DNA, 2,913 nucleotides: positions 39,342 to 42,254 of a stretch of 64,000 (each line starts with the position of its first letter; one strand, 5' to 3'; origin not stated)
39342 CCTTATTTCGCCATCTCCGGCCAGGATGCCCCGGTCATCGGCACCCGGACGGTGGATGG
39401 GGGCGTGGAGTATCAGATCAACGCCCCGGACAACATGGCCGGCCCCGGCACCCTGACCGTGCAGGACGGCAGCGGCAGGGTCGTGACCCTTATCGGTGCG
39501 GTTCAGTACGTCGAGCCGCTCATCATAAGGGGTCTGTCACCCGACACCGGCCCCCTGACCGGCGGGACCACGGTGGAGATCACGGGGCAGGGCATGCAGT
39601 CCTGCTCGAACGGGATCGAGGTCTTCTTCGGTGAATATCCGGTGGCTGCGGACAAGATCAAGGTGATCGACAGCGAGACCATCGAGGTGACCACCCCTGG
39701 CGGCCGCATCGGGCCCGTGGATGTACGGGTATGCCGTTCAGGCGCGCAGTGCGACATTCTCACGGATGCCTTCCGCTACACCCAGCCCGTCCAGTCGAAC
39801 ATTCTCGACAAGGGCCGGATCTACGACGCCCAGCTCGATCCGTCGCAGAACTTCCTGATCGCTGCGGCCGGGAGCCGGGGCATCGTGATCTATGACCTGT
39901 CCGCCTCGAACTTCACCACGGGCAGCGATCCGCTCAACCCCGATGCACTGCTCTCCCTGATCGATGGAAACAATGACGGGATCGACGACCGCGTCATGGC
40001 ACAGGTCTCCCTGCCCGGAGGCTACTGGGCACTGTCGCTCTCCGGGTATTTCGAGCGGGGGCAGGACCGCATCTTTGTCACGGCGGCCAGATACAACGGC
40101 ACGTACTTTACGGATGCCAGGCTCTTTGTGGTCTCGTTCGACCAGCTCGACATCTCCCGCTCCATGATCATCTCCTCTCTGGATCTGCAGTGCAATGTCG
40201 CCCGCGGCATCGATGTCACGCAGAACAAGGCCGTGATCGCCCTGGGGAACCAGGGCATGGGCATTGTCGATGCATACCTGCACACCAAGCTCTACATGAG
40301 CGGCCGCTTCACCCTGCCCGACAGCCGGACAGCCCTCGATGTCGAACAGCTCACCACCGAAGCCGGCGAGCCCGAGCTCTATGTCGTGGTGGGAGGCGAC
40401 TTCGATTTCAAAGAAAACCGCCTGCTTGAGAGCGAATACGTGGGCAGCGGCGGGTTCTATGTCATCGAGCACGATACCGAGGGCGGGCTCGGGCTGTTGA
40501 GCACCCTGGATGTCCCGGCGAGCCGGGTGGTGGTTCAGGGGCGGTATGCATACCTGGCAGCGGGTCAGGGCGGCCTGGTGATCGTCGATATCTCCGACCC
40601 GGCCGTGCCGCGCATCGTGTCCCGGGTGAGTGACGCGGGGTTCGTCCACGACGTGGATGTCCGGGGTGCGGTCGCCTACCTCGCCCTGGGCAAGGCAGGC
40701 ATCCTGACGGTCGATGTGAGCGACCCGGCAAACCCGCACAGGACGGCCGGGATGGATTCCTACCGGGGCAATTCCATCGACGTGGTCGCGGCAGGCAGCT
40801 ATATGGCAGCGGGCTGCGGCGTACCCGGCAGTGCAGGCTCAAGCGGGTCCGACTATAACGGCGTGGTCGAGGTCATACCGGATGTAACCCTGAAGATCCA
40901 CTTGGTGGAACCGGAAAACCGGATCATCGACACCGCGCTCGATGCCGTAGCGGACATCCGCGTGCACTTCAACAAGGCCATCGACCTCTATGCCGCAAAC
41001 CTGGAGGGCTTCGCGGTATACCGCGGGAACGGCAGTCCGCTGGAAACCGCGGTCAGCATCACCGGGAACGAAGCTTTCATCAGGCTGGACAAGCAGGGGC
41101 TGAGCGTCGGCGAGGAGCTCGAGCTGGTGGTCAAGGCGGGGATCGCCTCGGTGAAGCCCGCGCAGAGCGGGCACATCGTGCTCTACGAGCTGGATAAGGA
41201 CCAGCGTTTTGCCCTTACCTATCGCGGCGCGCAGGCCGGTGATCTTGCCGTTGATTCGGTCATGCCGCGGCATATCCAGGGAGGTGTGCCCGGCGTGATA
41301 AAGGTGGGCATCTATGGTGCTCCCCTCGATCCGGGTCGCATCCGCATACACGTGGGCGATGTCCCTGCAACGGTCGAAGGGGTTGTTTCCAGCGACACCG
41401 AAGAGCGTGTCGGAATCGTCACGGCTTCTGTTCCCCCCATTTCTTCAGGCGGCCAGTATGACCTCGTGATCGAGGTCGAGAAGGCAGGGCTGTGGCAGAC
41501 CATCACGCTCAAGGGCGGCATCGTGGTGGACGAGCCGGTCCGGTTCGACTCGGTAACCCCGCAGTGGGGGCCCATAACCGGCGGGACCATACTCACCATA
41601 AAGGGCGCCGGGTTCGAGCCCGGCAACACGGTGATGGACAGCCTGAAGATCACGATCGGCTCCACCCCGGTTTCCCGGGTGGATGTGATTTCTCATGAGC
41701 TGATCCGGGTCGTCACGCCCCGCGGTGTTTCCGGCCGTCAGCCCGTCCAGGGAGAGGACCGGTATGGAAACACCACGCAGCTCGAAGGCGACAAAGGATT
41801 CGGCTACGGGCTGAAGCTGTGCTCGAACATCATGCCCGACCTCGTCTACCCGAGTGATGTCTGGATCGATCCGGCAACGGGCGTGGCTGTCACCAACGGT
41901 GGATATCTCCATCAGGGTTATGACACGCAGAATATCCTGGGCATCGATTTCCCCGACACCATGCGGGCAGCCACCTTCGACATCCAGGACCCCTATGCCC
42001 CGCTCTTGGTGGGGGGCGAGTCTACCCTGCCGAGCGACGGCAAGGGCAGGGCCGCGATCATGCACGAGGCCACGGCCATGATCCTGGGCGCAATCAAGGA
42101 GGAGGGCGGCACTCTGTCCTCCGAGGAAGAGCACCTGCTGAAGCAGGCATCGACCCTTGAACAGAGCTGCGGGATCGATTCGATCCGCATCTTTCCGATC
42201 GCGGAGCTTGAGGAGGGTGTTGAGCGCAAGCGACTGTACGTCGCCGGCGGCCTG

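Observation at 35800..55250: Unusual architecture: long alternation of LVIVD-type beta-propeller blades with IPT/TIG domains in the giant protein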

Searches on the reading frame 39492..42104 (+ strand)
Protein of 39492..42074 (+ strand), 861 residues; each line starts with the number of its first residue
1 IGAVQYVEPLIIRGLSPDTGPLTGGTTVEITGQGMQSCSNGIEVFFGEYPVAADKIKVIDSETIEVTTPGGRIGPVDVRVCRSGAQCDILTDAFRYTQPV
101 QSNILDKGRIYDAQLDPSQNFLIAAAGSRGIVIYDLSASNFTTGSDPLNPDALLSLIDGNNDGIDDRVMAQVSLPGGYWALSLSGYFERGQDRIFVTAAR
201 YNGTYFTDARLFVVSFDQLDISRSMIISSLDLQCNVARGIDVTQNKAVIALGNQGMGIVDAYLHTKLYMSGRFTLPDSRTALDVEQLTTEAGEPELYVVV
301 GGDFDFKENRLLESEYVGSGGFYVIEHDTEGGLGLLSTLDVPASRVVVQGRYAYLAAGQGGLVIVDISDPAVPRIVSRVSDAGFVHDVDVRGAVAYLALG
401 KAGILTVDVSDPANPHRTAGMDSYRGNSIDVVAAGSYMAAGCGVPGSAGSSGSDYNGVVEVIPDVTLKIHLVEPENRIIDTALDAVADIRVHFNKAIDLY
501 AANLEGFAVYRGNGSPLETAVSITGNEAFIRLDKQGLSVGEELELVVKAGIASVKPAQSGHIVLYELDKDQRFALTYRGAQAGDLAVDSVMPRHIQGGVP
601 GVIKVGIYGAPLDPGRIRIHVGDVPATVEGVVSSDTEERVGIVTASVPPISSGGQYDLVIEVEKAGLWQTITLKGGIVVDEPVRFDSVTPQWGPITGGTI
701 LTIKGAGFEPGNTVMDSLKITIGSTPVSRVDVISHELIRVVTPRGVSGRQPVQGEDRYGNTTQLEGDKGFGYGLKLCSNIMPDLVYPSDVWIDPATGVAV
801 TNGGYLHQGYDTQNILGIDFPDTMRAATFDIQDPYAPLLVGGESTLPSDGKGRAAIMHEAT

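Call 17: find_homologous_proteins(query=window:39792-42104:+, max_evalue=0.00001)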
Query window:39792-42104:+ (771 aa): 380 proteins with E <= 0.00001 among 8000 candidates; the best 120 are listed.
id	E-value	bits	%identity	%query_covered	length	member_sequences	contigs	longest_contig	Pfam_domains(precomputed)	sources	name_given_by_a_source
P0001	1.7e-209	716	47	98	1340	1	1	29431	PF13205.13,PF01833.31,PF08309.18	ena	-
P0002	3.0e-197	676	43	100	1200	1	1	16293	PF01833.31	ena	-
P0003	1.1e-125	439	43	65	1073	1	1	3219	PF01833.31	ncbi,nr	ncbi:MAG TPA: IPT/TIG domain-containing protein, partial [Pseudomonas sp.]|nr:IPT/TIG domain-contain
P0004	1.7e-116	409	36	87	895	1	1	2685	PF01833.31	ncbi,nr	ncbi:MAG: IPT/TIG domain-containing protein, partial [Gammaproteobacteria bacterium]|nr:IPT/TIG doma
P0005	1.1e-114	403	40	77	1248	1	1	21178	PF13205.13,PF01833.31,PF08309.18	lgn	-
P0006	9.7e-69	251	30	29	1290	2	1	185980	PF09826.16,PF08309.18,PF21544.4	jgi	jgi:hypothetical protein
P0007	6.1e-61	225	29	30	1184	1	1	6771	PF02369.23,PF09826.16,PF08309.18,PF09134.17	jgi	-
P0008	5.3e-59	219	29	27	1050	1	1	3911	PF09826.16,PF08309.18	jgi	jgi:hypothetical protein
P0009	5.4e-58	215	38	16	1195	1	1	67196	PF05694.18,PF07705.18,PF09826.16,PF08309.18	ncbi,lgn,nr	ncbi:MAG: hypothetical protein EPO21_22325 [Chloroflexota bacterium]|nr:MAG: hypothetical protein EP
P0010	2.1e-54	203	42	14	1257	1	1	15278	PF00801.27,PF25059.2,PF05694.18,PF07705.18,PF09826.16,PF08309.18,PF00041.28,PF18911.7,PF16656.12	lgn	-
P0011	6.7e-53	198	32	30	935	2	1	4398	PF22494.4,PF17957.8,PF25788.3,PF09826.16,PF08309.18,PF00041.28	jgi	-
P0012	3.6e-51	193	30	26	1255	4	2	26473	PF09826.16,PF00395.26,PF08309.18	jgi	jgi:hypothetical protein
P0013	4.0e-51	192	31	16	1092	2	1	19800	PF13860.13,PF09826.16,PF08309.18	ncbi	-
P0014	5.0e-51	192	29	22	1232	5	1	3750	PF22494.4,PF09826.16,PF08309.18,PF21544.4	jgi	jgi:hypothetical protein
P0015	2.6e-50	190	35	13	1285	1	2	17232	PF13715.13,PF08308.18,PF17802.8,PF13620.13,PF08309.18,PF22904.4,PF17210.10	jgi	jgi:hypothetical protein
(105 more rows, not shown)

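Call 18: find_encoding_contigs(protein=P0001, flank=10000, max_places=3)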
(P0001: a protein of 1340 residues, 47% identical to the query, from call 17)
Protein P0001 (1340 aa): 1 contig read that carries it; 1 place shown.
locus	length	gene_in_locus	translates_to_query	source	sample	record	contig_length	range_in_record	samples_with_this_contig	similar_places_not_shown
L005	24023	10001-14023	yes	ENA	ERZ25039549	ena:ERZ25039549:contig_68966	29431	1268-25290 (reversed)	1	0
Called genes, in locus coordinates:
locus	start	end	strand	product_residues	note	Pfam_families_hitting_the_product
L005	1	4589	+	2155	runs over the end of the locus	PF15418:DUF4625 (faint), PF17957:Big_7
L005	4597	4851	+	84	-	-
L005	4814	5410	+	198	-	-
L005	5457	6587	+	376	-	PF17957:Big_7 (faint)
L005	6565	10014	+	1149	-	PF08309:LVIVD, PF01833:TIG (weak)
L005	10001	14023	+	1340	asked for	PF13205:Big_5, PF01833:TIG, PF08309:LVIVD (weak), PF01833:TIG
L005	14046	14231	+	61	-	-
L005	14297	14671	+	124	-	-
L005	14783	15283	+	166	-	-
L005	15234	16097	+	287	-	-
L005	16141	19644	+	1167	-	PF08309:LVIVD (faint), PF01833:TIG, PF13205:Big_5, PF01833:TIG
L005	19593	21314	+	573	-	-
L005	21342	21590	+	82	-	-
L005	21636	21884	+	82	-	-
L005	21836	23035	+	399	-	PF17957:Big_7 (faint)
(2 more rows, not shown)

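Call 19: find_encoding_contigs(protein=P0002, flank=10000, max_places=3)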
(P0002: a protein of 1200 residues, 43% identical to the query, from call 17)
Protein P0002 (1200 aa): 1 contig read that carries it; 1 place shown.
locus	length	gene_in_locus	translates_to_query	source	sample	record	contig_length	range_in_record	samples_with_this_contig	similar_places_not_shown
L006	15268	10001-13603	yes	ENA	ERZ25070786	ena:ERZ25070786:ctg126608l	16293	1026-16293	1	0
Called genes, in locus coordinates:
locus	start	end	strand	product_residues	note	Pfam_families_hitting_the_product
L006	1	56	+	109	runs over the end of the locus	-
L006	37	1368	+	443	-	PF17957:Big_7 (faint), PF15418:DUF4625 (faint)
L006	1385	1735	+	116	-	-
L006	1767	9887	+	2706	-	PF17957:Big_7 (weak), PF08309:LVIVD (weak), PF13205:Big_5 (weak)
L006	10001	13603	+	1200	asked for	PF01833:TIG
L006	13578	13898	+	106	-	-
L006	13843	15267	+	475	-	?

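Call 30: find_related_loci(query=A1, collection=genome_contigs, flank=10000)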
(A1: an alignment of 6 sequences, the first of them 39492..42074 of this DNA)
Query A1 (861 aa) in genome_contigs; peptide patterns used: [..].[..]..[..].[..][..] (x = any residue, [..] = any of these).
76 stretches matched a pattern; 57 encode a relative of the query (tblastn E <= 1e-3); 57 distinct loci.
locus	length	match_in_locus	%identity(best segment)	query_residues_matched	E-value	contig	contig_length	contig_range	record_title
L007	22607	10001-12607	94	1-861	0e+0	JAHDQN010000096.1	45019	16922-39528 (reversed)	MAG: Deltaproteobacteria bacterium isolate SM3-B3m k141_30832, whole genome shotgun sequence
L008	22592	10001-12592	92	1-861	0e+0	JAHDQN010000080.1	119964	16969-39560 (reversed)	MAG: Deltaproteobacteria bacterium isolate SM3-B3m k141_13835, whole genome shotgun sequence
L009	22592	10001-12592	92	1-861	0e+0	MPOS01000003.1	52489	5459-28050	MAG: Deltaproteobacteria bacterium Phox-21 k99_18130, whole genome shotgun sequence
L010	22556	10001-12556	53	1-853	0e+0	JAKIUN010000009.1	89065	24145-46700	MAG: Gammaproteobacteria bacterium isolate D100SM.bin.19 NODE_93_length_89065_cov_50.077278, whole genome shotgun sequen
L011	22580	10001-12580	52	1-861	0e+0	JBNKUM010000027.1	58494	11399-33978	MAG: Gammaproteobacteria bacterium isolate A1A2.bin.44.orig k141_1205084, whole genome shotgun sequence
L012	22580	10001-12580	52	1-857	0e+0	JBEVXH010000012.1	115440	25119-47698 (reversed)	MAG: Candidatus Thiodiazotropha sp. isolate CTENA5 L149 c_000000000012, whole genome shotgun sequence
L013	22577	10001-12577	51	1-860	0e+0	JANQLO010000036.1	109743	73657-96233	MAG: Chromatiales bacterium isolate PL25a_bin.61 k99_1483853, whole genome shotgun sequence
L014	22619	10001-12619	49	1-854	0e+0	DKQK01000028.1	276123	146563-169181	MAG TPA_asm: Gammaproteobacteria bacterium UBA7310 UBA7310_contig_608, whole genome shotgun sequence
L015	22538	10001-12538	49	2-860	0e+0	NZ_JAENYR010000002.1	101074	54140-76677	MAG: Thiohalomonas denitrificans isolate BL5_bin.3 BL5_bin3_NODE_99_length_101074_cov_38.591305, whole genome shotgun se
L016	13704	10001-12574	47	2-855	0e+0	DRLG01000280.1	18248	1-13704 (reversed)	MAG TPA_asm: Chromatiales bacterium isolate HyVt-459 HyVt-459_k145_790117, whole genome shotgun sequence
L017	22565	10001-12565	47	1-848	0e+0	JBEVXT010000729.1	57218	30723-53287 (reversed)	MAG: Sedimenticola sp. isolate 1_1 TCF1 c_000000000003, whole genome shotgun sequence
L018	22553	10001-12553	47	2-856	0e+0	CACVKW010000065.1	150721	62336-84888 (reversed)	Olavius sp. associated proteobacterium Delta 1 isolate mag2:49deedb4-927c-43a8-ad40-04e63e16f3c8 genome assembly, contig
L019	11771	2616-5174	46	1-853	0e+0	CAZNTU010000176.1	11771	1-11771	MAG TPA_asm: uncultured Desulfobacteraceae bacterium isolate binchicken_co168_329 genome assembly, contig: NODE_9319_len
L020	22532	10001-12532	45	1-849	0e+0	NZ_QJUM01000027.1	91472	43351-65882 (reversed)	Phytopseudomonas dryadis strain P26B NODE_27_length_91472_cov_70.167781, whole genome shotgun sequence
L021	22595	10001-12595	44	1-859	0e+0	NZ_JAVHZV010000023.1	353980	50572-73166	Pseudomonas sp. G34 Contig_23_560.918, whole genome shotgun sequence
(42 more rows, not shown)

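Call 37: predict_structure(alignment_id=A1)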
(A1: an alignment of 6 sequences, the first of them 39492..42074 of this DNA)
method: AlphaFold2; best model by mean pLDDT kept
length: 861 residues; sequences in the alignment: 6
mean_pLDDT: 72.1   pTM: 0.58
mean pLDDT of the five models: 72.1, 69.2, 64.7, 64.0, 62.8
residues with pLDDT >= 90: 146; 70-90: 410; 50-70: 146; < 50: 159
segments of 3 or more residues with pLDDT < 50: 1-6, 99-106, 138-156, 189-191, 315-317, 448-454, 580-583, 636-638, 711-716, 767-861
pLDDT, mean of each block of 10 residues (from residue 1): 53 84 76 69 83 85 85 76 80 69 58 83 88 70 39 48 69 88 74 85 82 79 79 88 84 86 61 82 85 81 86 64 84 85 91 93 93 93 92 88 86 82 75 83 64 59 71 67 66 79 89 86 86 73 89 68 74 76 61 80 83 85 88 60 89 78 68 74 71 56 73 54 80 71 65 75 60 36 39 35 33 35 36 34 34 37 29
secondary structure, 60 per line:
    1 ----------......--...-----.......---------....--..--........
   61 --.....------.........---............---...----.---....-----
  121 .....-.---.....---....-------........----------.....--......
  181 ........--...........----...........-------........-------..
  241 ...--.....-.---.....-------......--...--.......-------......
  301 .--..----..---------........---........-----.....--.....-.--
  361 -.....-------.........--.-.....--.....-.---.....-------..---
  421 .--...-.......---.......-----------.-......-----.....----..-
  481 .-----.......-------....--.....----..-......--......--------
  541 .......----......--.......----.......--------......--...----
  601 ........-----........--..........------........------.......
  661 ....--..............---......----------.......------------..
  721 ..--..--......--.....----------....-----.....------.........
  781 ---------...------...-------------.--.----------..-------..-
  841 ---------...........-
elements in order (helices of 4 or more, strands of 3 or more residues): E11-16 E19-21 E27-33 E43-46 E56-60 E63-67 E74-82 E86-97 E101-103 E112-115 E121-125 E131-135 H139-142 H150-157 E168-172 E178-188 E191-201 E206-216 E224-231 E239-243 E246-250 E256-260 E268-273 E281-287 E295-301 E321-328 E332-339 E345-349 E352-356 E362-366 E374-379 E387-391 E394-398 E404-408 E428-434 E438-444 E458-463 E469-473 E487-493 H501-504 E507-511 E519-524 E527-532 E541-547 E552-557 E560-566 E571-577 E586-591 E594-596 E601-608 E617-621 E624-633 E640-647 E654-664 E667-680 E684-689 E700-706 E719-722 E729-734 E737-741 E752-755 E761-765 H772-780 E790-792 E799-801 H850-860

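Call 40: fold_search(model_id=the predicted structure, library=pdb)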
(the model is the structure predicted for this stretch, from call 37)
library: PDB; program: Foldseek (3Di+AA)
matches with E <= 10: 1923; with E <= 0.001: 357
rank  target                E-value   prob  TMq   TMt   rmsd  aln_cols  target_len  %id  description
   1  5l5g_C                1.2e-13  1.00  0.18  0.16  39.6      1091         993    9  Plexin A2 full extracellular region, domains 1 to 8 modeled, data to 10 angstrom (released 2016-07-06)
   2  6gcu_A                2.8e-13  1.00  0.22  0.27  31.0       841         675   12  MET receptor in complex with InlB internalin domain and DARPin A3A (released 2019-05-15)
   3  5l56_A                5.3e-13  1.00  0.17  0.13  38.0      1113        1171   11  Plexin A1 full extracellular region, domains 1 to 10, to 4 angstrom (released 2016-07-06)
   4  5l5g_A                2.9e-12  1.00  0.14  0.14  34.6      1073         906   10  Plexin A2 full extracellular region, domains 1 to 8 modeled, data to 10 angstrom (released 2016-07-06)
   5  5l5k                  5.4e-11  1.00  0.18  0.14  39.5      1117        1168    9  Plexin A4 full extracellular region, domains 1 to 10, data to 7.5 angstrom, spacegroup P4(1) (released 2016-07-06)
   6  6vxk_B                6.5e-11  1.00  0.20  0.22  30.1       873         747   10  Cryo-EM Structure of the full-length A39R/PlexinC1 complex (released 2020-04-29)
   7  5l5l_B                1.2e-10  1.00  0.24  0.23  35.9      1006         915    9  Plexin A4 full extracellular region, domains 1 to 8 modeled, data to 8 angstrom, spacegroup P2(1) (released 2016-07-06)
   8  5a42                  3.6e-09  1.00  0.16  0.10  33.7      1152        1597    9  Cryo-EM single particle 3D reconstruction of the native conformation of E. coli alpha-2-macroglobulin (ECAM) (released 2015-07-29)
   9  6m92_A                5.0e-09  1.00  0.27  0.55   4.8       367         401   10  Monophosphorylated pSer33 b-Catenin peptide, b-TrCP/Skp1, NRX-2663 ternary complex (released 2019-04-03)
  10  6g6n_B                9.8e-09  1.00  0.25  0.59   8.1       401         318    7  Crystal structure of the computationally designed Tako8 protein in C2 (released 2018-11-28)
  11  8tid_w                1.1e-08  1.00  0.20  0.15  34.7       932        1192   10  Combined linker domain of N-DRC and associated proteins Tetrahymena (released 2023-09-27)
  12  7m0r_A                1.2e-08  1.00  0.11  0.09  33.9       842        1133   10  Cryo-EM structure of the Sema3A/PlexinA4/Neuropilin 1 complex (released 2021-05-05)
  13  9a2d_F                1.4e-08  1.00  0.27  0.18  25.3       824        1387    8  Modeling of the ciliary Intraflagellar transport-A complex (released 2024-05-10)
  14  6m90_A                1.6e-08  1.00  0.28  0.56   4.8       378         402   10  Monophosphorylated pSer33 b-Catenin peptide, b-TrCP/Skp1, NRX-2776 ternary complex (released 2019-04-03)
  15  8d30_B                1.9e-08  1.00  0.29  0.43  27.0       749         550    8  Crystal structure of the human COPB2 WD-domains (released 2022-11-16)
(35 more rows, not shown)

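Call 66: search_dna_similar(query=window:39492-42074:+, collection=plasmids, mode=protein, max_rows=10)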
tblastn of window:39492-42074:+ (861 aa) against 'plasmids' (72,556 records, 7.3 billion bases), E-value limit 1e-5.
Records with a match: 3; places in all: 11; records where one place covers at least 80% of the query: 0.
Best place of each record, by identity: <60% 3.
By first word of the organism name: Gloeothece 2; Nostoc 1.
By predicted mobility (MOB-suite, as given by PLSDB): non-mobilizable 1; conjugative 1; mobilizable 1.
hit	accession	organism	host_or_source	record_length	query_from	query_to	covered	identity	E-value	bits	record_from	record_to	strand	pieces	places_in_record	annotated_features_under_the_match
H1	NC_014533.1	Gloeothece verrucosa PCC 7822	fresh water in rice field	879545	240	450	25%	29.2%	1e-6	120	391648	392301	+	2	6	DUF4347 domain-containing protein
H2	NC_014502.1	Gloeothece verrucosa PCC 7822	fresh water in rice field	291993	335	437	12%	35.2%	7e-7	61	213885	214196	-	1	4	Calx-beta domain-containing protein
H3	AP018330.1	Nostoc commune HK-02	-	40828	335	423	10%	35.2%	7e-6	58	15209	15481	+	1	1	hypothetical protein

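Call 73: search_solved_structures(query=A1, max_evalue=0.01)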
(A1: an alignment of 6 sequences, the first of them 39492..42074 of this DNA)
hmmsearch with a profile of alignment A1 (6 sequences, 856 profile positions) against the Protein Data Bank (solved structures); distinct sequences matched with E-value up to 0.01: 35.
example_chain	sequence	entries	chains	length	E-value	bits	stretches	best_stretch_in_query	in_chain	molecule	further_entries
7k58_C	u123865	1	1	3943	6.7e-07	31.2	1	14-146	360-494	gamma heavy chain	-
7k5b_C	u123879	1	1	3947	6.9e-07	31.2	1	14-146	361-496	gamma heavy chain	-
6zyw_A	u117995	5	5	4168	4e-06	28.7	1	9-98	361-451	Dynein-1-alpha heavy chain, flagellar inner arm I1 complex protein, putative | Dynein gamma heavy chain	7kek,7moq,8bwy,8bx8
7m0r_A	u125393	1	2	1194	8.6e-06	27.6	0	6-51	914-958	Plexin-A4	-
5l5k_A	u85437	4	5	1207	9.1e-06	27.5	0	6-51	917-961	Plexin-A4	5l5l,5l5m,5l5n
5l7n_A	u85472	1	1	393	7.4e-05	24.5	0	13-57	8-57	Plexin-A1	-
5lsp_A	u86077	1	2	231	0.00025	22.7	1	5-75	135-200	Hepatocyte growth factor receptor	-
1v3j_A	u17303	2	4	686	0.00026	22.6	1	23-104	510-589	Cyclomaltodextrin glucanotransferase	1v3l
1uks_A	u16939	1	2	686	0.00026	22.6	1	23-104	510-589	Cyclomaltodextrin glucanotransferase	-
1i75_A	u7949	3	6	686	0.00026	22.6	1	23-104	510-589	CYCLODEXTRIN GLUCANOTRANSFERASE | Cyclomaltodextrin glucanotransferase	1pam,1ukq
1d7f_A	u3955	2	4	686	0.00026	22.6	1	23-104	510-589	CYCLODEXTRIN GLUCANOTRANSFERASE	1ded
1ukt_A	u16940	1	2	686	0.00026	22.6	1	23-104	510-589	Cyclomaltodextrin glucanotransferase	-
1v3k_A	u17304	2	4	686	0.00026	22.6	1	23-104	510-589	Cyclomaltodextrin glucanotransferase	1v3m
5l56_A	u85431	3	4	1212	0.0011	20.6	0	9-56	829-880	Plexin-A1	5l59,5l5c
1pez_A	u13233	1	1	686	0.0018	19.9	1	23-103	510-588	Cyclomaltodextrin glucanotransferase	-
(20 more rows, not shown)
